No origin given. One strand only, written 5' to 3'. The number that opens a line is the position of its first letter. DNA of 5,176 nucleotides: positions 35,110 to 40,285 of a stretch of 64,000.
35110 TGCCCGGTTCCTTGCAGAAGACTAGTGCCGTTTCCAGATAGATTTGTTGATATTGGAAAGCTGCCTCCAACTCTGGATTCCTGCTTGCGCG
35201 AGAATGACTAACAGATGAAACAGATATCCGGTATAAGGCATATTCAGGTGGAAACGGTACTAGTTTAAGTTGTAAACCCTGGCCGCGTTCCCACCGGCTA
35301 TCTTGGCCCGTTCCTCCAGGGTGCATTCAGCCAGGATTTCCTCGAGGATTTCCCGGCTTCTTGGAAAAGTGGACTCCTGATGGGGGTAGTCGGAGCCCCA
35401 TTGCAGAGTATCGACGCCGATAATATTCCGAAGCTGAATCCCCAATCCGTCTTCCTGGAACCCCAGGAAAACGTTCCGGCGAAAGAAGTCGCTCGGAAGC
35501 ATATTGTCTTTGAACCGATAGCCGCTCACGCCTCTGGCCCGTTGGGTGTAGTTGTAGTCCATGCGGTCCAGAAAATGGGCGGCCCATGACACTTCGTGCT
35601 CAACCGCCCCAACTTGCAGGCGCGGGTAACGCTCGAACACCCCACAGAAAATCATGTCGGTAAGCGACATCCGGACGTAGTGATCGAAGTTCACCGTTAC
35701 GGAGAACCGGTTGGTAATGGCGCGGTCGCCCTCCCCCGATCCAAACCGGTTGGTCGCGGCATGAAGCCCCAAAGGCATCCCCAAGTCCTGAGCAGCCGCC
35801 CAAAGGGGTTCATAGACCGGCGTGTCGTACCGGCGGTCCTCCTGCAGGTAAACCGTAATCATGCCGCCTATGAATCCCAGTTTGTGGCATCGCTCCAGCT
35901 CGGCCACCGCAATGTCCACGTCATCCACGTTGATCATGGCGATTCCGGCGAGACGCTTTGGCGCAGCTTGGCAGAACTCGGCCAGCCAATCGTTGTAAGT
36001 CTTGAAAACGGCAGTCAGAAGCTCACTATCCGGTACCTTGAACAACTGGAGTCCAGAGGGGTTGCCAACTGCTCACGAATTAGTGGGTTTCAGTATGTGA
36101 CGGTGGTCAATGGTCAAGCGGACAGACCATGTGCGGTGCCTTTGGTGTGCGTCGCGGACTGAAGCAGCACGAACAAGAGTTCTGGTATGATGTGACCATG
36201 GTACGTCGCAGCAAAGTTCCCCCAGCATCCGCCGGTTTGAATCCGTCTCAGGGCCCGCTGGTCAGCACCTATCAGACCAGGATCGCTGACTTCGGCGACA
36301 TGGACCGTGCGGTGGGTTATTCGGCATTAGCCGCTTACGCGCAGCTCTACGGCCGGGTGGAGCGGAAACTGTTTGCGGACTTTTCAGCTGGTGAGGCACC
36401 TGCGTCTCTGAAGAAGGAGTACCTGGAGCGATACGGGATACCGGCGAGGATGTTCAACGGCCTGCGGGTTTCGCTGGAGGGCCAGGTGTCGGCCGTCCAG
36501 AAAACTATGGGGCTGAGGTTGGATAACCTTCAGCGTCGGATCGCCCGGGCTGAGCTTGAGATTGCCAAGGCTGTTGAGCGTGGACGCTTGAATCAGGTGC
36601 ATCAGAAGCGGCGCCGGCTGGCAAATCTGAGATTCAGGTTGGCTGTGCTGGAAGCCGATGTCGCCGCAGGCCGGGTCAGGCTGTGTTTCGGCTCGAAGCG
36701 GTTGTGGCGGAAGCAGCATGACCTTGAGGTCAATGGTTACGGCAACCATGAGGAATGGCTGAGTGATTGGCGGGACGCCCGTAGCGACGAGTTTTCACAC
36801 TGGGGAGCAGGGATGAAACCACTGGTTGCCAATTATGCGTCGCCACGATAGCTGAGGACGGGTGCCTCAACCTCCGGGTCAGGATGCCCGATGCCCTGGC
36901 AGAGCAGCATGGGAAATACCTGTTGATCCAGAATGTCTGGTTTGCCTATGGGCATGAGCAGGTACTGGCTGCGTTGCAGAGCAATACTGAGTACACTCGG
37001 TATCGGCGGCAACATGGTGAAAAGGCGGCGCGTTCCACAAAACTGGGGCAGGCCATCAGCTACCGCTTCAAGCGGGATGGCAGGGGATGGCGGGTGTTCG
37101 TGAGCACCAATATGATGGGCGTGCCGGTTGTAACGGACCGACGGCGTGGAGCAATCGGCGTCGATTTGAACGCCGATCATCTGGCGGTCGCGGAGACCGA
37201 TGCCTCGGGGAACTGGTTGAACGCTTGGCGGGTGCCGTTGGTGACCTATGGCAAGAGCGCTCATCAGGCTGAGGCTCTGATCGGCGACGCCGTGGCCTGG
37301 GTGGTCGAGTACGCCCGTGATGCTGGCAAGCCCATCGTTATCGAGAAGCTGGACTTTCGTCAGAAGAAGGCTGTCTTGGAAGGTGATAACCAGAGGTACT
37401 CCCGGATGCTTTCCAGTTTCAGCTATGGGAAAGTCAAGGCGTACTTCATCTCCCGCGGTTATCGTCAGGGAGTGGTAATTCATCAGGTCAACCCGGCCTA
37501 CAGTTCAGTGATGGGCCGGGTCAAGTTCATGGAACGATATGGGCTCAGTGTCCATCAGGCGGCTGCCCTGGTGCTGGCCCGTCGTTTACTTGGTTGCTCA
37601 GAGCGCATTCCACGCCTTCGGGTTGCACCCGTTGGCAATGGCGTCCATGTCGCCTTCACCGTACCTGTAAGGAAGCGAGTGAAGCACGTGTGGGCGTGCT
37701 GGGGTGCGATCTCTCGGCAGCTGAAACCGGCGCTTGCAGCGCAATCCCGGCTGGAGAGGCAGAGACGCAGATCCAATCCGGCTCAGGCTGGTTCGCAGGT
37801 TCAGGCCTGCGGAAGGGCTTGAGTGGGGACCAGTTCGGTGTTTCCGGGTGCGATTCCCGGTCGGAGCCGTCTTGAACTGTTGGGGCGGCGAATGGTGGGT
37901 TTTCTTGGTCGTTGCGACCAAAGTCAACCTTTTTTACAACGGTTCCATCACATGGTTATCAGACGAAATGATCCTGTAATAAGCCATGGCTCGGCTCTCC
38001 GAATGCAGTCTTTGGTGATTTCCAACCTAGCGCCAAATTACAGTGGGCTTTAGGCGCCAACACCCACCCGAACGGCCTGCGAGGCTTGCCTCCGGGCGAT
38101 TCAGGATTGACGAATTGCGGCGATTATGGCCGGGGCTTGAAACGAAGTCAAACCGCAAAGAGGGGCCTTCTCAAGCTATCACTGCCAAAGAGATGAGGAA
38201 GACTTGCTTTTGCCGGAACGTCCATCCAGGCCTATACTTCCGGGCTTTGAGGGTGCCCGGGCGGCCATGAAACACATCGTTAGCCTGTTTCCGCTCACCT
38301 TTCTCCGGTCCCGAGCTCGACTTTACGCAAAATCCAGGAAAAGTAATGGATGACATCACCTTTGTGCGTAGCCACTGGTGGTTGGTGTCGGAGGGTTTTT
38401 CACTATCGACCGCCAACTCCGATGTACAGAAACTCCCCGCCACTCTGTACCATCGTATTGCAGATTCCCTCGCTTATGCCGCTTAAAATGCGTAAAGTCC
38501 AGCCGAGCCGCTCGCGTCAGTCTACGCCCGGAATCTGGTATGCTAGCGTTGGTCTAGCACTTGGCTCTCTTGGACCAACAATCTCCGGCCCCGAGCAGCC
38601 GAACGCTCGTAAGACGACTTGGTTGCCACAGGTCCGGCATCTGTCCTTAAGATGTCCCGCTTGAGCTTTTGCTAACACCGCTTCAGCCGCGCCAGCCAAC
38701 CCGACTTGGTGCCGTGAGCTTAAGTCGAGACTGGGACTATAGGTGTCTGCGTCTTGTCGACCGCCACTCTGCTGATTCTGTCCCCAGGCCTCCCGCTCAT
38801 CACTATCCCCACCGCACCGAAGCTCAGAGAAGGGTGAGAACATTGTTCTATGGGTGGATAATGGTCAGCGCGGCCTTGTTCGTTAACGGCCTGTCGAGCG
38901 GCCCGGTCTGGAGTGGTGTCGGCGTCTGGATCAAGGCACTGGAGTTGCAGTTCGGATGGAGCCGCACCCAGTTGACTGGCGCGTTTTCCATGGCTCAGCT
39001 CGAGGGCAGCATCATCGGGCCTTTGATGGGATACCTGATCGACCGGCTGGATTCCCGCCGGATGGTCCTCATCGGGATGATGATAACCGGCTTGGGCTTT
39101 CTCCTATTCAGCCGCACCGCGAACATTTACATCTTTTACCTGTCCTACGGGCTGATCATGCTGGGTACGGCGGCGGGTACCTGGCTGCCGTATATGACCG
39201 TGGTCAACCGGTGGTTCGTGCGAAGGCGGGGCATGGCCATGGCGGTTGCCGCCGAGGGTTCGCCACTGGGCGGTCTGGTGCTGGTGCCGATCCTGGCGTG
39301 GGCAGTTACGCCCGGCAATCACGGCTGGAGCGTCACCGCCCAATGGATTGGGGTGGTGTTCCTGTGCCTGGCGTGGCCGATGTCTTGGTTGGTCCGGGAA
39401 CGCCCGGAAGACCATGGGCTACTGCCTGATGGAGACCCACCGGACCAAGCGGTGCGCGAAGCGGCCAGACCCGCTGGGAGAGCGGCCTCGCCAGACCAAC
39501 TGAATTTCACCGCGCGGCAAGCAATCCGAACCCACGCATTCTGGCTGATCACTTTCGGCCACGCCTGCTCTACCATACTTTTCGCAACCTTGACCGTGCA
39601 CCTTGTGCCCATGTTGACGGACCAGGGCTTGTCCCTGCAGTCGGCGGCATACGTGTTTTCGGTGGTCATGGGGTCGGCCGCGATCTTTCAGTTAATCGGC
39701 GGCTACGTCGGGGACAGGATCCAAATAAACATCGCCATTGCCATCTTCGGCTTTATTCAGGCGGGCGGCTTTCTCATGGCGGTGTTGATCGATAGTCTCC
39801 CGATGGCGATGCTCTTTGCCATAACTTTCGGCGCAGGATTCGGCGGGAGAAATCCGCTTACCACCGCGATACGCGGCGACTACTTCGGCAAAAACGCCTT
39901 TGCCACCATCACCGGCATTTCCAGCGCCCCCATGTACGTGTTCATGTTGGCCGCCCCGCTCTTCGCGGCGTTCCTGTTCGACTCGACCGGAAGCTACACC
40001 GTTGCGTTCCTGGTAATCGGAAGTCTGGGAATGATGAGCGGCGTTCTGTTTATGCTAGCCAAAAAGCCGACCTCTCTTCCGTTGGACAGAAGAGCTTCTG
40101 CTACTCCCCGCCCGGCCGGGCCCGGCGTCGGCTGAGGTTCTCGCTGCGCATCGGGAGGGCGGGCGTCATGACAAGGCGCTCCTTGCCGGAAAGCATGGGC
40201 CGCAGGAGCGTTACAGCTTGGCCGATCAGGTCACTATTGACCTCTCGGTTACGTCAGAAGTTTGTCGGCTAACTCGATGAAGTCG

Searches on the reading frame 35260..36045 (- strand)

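Call 21: search_protein_families(library=pfam, proteins=[window:35260-36045:-], max_evalue=0.001)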
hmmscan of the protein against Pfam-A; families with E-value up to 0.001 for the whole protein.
window:35260-36045:- (261 aa): 1 family
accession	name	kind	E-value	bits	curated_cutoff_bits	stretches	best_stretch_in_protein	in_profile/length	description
PF04909.20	Amidohydro_2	-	5.7e-28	98.9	26.4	2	9-145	57-174/289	Amidohydrolase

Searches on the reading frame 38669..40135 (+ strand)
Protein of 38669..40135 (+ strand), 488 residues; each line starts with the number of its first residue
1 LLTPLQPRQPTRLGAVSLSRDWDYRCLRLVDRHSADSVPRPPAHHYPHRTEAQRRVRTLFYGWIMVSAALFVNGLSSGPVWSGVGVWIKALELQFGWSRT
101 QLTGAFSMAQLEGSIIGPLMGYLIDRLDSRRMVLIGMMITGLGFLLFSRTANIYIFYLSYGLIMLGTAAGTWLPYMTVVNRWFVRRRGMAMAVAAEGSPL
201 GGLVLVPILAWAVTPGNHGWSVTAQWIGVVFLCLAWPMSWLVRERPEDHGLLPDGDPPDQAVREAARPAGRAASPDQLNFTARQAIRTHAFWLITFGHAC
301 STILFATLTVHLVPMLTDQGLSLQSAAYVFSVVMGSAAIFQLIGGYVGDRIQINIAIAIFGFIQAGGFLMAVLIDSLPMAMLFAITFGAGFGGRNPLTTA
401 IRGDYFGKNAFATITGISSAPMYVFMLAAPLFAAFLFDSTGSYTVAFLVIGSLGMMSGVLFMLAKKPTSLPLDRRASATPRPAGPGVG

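Call 21: search_protein_families(library=pfam, proteins=[window:38669-40135:+], max_evalue=0.001)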
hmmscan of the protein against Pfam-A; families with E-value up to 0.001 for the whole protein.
window:38669-40135:+ (488 aa): 1 family
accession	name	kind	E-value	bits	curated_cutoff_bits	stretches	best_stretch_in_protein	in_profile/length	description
PF07690.21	MFS_1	-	3.3e-38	132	33.4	2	71-392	2-309/347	Major Facilitator Superfamily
